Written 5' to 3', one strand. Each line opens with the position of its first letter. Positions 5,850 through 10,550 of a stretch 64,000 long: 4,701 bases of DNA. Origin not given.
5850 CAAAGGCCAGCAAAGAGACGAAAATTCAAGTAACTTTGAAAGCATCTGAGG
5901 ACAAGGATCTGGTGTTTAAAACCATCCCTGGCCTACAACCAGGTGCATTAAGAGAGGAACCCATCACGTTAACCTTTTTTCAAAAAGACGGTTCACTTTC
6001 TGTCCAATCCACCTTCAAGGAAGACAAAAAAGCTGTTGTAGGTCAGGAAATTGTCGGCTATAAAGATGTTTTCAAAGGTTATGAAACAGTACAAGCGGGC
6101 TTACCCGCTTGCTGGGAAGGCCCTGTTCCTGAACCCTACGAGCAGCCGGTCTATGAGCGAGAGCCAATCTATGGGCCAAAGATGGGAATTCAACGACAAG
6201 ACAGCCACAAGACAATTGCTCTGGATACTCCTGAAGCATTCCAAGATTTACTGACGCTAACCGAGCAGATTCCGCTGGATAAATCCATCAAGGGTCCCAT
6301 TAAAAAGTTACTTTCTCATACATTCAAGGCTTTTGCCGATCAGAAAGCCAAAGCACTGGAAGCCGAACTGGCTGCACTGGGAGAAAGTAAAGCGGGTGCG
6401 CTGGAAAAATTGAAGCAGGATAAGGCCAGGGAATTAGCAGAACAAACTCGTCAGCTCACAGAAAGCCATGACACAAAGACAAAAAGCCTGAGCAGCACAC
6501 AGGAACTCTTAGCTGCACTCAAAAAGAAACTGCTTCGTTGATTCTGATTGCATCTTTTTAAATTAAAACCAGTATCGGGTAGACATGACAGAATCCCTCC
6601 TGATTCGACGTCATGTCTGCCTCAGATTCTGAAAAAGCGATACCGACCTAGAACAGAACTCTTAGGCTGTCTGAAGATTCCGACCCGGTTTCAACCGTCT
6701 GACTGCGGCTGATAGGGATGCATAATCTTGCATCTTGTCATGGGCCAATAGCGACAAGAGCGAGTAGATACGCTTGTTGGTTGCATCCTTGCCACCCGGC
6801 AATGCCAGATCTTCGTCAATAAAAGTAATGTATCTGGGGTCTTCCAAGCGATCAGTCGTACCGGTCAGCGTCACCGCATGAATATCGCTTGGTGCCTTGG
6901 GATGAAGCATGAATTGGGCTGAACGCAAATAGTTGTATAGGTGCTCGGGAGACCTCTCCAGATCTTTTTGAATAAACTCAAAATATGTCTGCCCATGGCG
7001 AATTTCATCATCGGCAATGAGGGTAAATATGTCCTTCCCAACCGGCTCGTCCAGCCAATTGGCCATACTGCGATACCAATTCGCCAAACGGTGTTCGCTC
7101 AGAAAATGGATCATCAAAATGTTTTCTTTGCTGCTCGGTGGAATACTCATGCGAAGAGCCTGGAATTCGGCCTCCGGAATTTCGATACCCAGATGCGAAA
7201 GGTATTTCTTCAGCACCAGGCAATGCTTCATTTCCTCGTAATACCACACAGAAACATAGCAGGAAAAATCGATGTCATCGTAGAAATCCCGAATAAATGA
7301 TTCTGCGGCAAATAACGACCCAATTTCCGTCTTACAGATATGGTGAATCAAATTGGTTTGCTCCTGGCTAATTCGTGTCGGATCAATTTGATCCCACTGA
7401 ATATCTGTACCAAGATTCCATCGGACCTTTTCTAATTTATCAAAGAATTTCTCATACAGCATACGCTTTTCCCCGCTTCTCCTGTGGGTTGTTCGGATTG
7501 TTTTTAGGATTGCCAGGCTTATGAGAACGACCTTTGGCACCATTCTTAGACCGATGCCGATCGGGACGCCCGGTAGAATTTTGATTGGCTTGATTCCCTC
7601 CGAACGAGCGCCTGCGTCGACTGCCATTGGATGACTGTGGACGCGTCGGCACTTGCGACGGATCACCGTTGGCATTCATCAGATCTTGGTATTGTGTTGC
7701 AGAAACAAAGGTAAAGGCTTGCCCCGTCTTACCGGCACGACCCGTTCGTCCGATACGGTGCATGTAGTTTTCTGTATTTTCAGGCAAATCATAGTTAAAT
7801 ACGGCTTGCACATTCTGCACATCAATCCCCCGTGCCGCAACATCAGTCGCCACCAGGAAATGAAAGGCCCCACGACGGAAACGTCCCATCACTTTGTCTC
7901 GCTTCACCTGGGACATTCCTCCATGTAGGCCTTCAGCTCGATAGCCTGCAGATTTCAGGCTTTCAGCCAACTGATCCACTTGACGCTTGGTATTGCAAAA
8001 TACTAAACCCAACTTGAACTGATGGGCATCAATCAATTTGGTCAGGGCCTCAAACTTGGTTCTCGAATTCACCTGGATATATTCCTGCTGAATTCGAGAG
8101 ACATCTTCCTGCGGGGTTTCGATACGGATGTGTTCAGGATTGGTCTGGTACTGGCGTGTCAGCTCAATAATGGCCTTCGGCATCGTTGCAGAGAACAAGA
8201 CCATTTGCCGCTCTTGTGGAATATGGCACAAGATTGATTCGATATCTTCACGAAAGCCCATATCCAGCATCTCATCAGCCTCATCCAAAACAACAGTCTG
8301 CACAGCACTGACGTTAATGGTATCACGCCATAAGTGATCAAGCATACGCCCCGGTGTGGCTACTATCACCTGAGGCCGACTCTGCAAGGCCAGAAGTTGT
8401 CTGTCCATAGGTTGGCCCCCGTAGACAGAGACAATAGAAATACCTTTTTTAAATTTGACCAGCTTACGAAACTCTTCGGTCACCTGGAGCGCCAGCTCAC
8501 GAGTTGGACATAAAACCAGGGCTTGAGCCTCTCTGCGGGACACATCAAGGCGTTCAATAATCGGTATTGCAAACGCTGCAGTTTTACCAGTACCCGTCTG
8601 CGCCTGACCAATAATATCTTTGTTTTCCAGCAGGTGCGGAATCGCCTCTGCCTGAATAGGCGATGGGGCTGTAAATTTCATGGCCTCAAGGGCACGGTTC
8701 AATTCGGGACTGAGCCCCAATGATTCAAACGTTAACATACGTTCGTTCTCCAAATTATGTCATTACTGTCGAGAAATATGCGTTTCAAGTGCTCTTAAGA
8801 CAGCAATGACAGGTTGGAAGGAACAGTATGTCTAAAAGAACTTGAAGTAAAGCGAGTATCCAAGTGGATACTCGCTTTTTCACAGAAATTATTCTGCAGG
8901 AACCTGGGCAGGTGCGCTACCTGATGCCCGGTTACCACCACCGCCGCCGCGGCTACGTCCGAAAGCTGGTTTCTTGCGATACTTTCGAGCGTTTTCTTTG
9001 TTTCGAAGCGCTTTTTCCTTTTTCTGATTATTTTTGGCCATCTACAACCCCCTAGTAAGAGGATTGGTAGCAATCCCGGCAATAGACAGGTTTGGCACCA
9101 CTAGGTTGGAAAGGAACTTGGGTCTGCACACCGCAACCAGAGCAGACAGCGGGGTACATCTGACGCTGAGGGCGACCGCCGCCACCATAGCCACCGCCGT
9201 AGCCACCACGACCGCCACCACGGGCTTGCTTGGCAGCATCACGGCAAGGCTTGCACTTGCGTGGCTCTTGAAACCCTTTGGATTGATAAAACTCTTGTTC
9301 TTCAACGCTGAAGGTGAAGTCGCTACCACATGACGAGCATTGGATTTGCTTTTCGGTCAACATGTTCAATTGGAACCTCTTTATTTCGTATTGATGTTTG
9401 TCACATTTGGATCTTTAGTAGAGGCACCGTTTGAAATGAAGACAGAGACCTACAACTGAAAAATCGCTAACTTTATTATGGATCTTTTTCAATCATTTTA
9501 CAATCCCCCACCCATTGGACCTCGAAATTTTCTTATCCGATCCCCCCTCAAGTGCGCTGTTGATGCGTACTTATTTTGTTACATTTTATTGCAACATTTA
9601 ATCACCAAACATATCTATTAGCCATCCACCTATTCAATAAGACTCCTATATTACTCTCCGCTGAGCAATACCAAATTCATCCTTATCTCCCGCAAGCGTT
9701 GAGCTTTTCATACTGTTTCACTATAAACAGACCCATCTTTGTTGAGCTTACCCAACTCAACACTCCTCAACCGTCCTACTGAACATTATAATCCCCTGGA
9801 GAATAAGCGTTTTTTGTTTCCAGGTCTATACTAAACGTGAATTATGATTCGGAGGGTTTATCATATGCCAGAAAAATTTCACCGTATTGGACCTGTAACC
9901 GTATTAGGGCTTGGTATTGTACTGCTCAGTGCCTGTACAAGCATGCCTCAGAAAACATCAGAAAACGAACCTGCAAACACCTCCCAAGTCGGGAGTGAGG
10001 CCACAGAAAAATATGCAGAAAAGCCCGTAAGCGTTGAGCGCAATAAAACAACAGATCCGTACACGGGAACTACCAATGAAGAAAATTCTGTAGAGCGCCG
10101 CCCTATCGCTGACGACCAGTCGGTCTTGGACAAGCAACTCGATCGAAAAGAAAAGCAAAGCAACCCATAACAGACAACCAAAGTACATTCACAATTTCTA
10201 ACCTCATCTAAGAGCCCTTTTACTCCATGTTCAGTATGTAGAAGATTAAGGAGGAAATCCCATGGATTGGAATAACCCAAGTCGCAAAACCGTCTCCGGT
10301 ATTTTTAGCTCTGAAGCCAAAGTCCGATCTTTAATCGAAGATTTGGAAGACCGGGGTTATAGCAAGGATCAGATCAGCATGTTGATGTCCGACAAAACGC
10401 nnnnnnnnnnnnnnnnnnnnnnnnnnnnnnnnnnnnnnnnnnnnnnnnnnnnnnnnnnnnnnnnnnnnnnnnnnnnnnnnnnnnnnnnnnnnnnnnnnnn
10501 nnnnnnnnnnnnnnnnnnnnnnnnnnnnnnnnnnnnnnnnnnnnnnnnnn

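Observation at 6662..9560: Co-oriented cluster of RGG/Gly-rich RNA-binding proteins plus a desaturase: candidate cold-adaptation / RNA-chaperone module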

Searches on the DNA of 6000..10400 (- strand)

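Call 29: search_rna_families(source=window, start=6000, end=10400, threshold=evalue, max_evalue=1)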
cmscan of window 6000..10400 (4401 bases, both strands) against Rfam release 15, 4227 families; matches with E-value up to 1: 1.
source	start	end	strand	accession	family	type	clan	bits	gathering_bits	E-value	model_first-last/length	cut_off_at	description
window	8848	8942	-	RF02453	ncr952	Gene; sRNA;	-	18.5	100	0.71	1-143/143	no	Bacillus sRNA ncr952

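Call 78: search_rna_families(sources=[L110, L126, L112, L099, L157, L008, L118, L173], threshold=evalue, max_evalue=0.1)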
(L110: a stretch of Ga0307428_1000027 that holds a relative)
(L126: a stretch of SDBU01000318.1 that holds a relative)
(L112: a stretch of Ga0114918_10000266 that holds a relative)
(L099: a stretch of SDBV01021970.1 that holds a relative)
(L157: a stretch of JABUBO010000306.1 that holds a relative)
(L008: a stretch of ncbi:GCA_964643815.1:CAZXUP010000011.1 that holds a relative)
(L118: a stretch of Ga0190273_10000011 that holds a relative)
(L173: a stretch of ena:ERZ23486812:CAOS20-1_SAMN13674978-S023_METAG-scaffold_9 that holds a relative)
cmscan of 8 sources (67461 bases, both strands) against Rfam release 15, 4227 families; matches with E-value up to 0.1: 6.
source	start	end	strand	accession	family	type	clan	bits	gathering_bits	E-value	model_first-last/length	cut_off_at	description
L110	3088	3159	-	RF00005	tRNA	Gene; tRNA;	CL00001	71.5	29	1.3e-13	1-71/71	no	tRNA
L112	760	832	-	RF00005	tRNA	Gene; tRNA;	CL00001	67.9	29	1.3e-12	1-71/71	no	tRNA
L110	5538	5609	-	RF00005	tRNA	Gene; tRNA;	CL00001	67.3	29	1.8e-12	1-71/71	no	tRNA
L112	975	1047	-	RF00005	tRNA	Gene; tRNA;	CL00001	62.8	29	3.2e-11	1-71/71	no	tRNA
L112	849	932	-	RF00005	tRNA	Gene; tRNA;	CL00001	55.6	29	3e-09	1-71/71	no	tRNA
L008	3457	3518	+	RF00005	tRNA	Gene; tRNA;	CL00001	29.1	29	0.061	1-71/71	no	tRNA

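Call 109: search_with_rna_model(model_id=R1, source=window, start=9000, end=9900, filters=off, max_evalue=10, show_alignments=1)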
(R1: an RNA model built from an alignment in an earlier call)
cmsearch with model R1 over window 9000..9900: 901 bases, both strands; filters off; matches with E-value up to 10: 7.
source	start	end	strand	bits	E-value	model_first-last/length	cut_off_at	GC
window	9800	9867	+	8.4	0.042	1-117/117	no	0.34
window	9338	9402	-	5.7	0.22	1-117/117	no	0.35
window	9513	9536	-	2.4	1.7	1-117/117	no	0.33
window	9477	9517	+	1.6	2.7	30-68/117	no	0.37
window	9595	9618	-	1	4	1-117/117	no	0.25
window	9276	9299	-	-0.2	8.1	1-117/117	no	0.29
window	9404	9420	-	-0.2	8.1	1-117/117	no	0.29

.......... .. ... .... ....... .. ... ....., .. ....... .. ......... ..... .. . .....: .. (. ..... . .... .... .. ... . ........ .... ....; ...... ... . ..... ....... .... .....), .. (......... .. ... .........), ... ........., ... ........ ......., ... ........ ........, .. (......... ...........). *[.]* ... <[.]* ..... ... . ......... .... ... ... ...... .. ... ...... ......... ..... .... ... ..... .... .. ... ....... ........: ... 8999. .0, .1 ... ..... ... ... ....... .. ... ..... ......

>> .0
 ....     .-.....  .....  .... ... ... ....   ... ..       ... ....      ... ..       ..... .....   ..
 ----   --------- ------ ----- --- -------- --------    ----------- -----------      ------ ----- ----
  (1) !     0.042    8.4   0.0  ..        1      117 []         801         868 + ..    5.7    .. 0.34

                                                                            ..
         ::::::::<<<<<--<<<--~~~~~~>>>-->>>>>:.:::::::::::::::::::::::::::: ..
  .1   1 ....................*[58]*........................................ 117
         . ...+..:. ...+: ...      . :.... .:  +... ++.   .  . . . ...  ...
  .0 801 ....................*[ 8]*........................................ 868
